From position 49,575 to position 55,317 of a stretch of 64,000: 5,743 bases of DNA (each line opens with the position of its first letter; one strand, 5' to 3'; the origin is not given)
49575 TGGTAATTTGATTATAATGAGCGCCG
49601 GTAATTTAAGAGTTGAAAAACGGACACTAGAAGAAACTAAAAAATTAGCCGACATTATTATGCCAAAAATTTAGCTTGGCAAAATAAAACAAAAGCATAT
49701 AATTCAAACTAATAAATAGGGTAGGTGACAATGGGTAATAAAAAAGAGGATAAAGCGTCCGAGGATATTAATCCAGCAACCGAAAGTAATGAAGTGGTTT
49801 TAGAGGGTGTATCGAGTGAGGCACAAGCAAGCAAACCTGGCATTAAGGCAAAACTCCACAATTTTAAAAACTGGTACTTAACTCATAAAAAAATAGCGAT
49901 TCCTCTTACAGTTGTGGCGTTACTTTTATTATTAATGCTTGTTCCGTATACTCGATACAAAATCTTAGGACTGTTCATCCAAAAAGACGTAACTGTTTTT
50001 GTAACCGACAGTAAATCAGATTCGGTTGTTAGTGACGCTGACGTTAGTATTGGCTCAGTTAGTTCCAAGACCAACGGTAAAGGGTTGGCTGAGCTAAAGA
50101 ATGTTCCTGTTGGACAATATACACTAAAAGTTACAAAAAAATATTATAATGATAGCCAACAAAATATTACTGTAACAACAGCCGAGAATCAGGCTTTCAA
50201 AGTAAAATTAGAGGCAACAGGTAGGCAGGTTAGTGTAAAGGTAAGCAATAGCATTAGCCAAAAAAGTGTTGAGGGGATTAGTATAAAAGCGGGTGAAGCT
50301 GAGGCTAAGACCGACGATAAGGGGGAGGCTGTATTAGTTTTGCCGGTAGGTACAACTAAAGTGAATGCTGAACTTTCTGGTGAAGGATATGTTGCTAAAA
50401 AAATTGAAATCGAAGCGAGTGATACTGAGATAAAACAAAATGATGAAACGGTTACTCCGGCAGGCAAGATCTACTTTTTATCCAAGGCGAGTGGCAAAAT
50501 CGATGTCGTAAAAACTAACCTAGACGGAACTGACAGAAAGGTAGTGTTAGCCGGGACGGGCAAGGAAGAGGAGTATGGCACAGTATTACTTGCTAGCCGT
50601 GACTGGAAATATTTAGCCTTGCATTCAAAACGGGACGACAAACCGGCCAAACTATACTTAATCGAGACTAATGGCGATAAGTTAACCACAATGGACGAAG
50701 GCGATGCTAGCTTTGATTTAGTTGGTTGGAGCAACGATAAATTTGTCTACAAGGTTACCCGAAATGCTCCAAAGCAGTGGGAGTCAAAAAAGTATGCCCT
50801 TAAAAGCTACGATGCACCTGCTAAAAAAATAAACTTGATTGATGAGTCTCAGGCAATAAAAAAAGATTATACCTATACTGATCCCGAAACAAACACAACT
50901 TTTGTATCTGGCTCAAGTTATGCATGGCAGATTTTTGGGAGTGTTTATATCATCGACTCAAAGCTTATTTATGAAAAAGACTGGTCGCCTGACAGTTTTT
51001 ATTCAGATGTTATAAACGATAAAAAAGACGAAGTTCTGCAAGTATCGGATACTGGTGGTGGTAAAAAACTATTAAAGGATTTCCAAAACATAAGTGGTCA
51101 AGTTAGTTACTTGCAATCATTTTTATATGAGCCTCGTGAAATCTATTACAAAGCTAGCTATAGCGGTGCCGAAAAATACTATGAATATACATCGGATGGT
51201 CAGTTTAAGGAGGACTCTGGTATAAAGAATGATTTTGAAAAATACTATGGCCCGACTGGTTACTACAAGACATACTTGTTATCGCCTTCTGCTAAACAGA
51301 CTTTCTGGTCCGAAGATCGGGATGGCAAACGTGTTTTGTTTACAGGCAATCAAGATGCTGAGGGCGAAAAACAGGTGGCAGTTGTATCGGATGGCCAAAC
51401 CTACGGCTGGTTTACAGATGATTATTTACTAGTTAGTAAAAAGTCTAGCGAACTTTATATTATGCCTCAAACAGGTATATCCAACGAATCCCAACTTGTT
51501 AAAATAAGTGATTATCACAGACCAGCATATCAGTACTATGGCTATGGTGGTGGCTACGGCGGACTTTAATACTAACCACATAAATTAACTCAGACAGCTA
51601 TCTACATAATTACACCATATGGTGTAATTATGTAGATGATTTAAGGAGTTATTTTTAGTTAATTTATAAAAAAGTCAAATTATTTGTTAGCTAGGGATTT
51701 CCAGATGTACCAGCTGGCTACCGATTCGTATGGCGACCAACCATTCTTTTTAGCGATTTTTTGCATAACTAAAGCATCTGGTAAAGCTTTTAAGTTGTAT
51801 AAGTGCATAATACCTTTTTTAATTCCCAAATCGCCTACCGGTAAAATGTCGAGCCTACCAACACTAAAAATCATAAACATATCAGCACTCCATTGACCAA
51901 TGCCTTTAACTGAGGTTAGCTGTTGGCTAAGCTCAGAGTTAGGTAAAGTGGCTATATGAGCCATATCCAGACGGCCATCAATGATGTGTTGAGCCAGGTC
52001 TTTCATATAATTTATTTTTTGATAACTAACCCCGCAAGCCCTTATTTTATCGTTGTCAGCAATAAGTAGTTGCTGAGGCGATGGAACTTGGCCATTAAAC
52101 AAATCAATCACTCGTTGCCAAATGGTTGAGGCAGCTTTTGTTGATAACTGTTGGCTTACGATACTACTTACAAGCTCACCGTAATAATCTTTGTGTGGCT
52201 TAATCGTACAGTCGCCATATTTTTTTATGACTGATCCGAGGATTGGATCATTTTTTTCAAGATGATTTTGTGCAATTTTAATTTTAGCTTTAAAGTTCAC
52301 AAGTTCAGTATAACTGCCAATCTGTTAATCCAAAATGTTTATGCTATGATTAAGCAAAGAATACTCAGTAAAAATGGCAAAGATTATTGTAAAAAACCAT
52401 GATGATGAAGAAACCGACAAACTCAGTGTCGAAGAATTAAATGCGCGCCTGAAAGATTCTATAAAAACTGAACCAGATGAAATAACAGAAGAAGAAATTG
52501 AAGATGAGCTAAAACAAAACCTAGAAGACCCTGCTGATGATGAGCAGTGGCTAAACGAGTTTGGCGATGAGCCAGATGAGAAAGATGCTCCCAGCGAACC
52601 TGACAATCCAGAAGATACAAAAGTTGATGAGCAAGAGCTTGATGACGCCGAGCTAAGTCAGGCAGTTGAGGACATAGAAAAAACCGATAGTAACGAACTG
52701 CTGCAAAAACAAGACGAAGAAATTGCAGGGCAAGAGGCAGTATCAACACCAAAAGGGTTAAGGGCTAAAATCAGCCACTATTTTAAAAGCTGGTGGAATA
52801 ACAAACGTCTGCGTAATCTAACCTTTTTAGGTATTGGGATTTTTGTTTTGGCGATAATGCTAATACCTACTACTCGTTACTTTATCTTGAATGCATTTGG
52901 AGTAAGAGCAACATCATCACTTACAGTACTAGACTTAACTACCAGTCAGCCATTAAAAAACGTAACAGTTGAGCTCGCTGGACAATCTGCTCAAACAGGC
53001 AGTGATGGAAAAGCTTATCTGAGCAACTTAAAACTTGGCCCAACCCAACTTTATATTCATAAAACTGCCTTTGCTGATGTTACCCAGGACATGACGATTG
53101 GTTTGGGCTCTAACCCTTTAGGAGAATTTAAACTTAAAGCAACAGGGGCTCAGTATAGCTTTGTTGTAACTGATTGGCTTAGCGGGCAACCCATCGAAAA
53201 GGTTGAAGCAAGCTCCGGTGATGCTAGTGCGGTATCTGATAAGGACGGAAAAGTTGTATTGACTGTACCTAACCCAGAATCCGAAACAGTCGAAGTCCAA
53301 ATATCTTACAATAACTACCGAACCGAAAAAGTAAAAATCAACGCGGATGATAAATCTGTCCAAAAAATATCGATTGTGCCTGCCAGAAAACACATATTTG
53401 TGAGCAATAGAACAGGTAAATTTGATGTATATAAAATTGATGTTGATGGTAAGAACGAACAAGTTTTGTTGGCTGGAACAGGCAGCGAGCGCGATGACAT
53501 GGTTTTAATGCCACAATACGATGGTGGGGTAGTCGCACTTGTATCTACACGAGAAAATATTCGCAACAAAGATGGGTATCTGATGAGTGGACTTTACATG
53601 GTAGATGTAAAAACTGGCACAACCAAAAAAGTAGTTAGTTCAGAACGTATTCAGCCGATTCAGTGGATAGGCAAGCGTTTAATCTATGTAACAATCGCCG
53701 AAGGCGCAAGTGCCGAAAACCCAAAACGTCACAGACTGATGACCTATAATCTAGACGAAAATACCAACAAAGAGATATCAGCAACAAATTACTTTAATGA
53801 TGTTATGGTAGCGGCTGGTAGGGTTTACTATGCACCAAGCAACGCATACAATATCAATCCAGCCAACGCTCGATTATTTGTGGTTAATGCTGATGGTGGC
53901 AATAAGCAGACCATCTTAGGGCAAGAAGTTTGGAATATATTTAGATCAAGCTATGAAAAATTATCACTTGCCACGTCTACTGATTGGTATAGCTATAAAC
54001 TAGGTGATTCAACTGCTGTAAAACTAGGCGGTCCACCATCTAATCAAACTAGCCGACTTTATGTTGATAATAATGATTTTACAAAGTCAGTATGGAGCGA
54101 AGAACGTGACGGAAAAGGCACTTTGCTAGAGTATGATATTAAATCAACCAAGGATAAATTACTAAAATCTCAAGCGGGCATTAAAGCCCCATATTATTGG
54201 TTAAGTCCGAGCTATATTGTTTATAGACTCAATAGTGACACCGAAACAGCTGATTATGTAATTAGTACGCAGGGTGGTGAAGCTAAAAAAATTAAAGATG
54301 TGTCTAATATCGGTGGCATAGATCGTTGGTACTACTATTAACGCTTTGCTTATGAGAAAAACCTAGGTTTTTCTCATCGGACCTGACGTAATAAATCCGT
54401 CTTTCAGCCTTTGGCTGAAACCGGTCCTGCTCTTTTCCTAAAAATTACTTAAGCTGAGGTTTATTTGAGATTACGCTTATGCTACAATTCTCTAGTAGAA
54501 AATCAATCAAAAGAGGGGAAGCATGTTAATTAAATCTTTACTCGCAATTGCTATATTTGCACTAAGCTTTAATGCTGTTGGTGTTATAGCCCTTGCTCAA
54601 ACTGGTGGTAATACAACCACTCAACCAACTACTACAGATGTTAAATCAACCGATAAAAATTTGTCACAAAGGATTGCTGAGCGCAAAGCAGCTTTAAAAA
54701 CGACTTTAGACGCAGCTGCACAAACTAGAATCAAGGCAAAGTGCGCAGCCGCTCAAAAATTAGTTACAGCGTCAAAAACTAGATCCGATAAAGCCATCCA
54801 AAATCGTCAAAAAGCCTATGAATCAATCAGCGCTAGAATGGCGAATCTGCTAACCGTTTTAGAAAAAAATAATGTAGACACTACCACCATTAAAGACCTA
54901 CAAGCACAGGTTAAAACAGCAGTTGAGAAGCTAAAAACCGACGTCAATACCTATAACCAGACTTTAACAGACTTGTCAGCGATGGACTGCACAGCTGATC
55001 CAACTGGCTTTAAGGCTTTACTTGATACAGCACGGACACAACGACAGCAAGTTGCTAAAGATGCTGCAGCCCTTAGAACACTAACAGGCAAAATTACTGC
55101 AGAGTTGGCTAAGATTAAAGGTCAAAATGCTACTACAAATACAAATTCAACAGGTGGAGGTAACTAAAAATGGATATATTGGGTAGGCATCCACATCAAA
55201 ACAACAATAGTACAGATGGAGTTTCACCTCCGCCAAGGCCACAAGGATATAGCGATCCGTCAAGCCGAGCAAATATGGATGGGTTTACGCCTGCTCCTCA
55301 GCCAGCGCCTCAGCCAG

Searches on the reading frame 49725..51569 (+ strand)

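Call 9: search_protein_families(library=pfam, proteins=[window:49725-51569:+])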
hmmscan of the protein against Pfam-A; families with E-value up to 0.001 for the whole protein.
window:49725-51569:+ (614 aa): 3 families
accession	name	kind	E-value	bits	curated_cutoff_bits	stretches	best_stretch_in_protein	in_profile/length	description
PF13620.12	CarboxypepD_reg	-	2.1e-12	47.7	32.3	1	89-162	2-81/82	Carboxypeptidase regulatory-like domain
PF08308.17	PEGA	-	6.2e-06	26.5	20.8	1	100-164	8-69/71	PEGA domain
PF13715.12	CarbopepD_reg_2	-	0.00011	22.6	32.2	0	93-165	5-79/88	CarboxypepD_reg-like domain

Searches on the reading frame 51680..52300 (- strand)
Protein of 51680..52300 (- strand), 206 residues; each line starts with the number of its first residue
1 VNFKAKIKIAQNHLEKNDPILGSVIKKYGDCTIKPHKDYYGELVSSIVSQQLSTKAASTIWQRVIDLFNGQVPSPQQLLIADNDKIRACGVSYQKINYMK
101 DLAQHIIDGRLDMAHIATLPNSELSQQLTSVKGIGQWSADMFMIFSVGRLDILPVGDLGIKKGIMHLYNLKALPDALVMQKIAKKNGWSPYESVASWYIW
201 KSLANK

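Call 9: search_protein_families(library=pfam, proteins=[window:51680-52300:-])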
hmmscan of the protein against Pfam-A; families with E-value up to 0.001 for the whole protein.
window:51680-52300:- (206 aa): 1 family
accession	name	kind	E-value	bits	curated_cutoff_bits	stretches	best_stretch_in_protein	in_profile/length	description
PF00730.31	HhH-GPD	-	1.1e-18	68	26.2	1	44-184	1-103/108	HhH-GPD superfamily base excision DNA repair protein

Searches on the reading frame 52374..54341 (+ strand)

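Call 9: search_protein_families(library=pfam, proteins=[window:52374-54341:+])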
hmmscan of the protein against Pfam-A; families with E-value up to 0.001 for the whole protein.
window:52374-54341:+ (655 aa): 2 families
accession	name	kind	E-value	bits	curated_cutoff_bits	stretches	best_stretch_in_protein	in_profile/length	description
PF13620.12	CarboxypepD_reg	-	2.3e-11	44.3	32.3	1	184-247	5-74/82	Carboxypeptidase regulatory-like domain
PF13715.12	CarbopepD_reg_2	-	1.5e-07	31.8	32.2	0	267-339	7-79/88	CarboxypepD_reg-like domain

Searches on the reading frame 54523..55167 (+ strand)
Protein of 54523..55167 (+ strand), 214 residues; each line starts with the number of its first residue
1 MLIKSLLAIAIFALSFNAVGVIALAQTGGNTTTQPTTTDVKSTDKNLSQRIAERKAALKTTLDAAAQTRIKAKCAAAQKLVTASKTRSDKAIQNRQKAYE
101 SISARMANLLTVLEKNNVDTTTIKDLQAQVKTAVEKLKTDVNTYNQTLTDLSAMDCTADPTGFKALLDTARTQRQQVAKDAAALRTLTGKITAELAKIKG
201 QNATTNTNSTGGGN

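Call 9: search_protein_families(library=pfam, proteins=[window:54523-55167:+])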
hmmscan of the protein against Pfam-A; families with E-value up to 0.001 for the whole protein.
window:54523-55167:+ (214 aa): 1 family
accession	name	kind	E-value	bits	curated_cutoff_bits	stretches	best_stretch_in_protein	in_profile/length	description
PF04065.20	Not3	-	0.00016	21.6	25.8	1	41-142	122-219/231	Not1 N-terminal domain, CCR4-Not complex component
